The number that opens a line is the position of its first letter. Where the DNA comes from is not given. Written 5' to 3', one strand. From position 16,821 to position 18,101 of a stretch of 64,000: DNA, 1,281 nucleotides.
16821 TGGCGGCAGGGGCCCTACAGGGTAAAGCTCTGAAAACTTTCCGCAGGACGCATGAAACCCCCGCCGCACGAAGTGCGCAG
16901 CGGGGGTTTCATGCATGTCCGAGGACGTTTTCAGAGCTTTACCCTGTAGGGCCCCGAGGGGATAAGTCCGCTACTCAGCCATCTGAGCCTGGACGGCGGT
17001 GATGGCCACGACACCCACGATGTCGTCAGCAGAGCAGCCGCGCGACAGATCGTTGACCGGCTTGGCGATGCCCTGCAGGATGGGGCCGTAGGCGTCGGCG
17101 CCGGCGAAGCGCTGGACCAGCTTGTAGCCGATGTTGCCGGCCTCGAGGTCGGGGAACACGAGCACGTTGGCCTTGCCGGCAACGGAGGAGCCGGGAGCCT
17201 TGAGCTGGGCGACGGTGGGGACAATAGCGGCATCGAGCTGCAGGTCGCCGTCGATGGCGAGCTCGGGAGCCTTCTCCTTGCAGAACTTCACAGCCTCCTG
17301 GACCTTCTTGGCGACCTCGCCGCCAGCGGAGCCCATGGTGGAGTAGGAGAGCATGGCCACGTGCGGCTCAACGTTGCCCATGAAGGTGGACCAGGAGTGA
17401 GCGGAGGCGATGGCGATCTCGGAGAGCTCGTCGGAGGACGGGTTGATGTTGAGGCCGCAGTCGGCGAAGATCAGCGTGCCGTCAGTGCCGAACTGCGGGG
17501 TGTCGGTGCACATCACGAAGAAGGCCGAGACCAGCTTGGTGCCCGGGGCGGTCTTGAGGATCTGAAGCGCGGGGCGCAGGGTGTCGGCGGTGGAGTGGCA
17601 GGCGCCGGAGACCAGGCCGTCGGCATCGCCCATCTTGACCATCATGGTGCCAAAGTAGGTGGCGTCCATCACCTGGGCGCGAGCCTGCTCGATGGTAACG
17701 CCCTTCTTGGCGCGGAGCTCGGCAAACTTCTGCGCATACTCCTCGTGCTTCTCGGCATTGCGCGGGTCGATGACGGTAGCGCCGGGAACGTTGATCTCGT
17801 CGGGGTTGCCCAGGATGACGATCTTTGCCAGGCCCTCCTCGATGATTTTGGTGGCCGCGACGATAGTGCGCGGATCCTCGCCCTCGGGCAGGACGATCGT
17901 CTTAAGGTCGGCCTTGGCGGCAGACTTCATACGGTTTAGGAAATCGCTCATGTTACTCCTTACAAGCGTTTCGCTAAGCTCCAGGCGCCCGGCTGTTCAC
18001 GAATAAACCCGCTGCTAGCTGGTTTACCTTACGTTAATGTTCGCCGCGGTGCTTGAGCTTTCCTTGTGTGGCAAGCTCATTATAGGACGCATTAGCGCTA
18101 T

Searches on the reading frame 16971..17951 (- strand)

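Call 53: search_protein_families(library=pfam, proteins=[window:16971-17951:-], max_evalue=1e-8)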
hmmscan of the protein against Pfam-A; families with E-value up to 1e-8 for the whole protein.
window:16971-17951:- (326 aa): 1 family
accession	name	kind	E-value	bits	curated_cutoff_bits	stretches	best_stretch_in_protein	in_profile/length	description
PF01515.24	PTA_PTB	-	1.7e-126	422.4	24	1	4-319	2-319/319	Phosphate acetyl/butaryl transferase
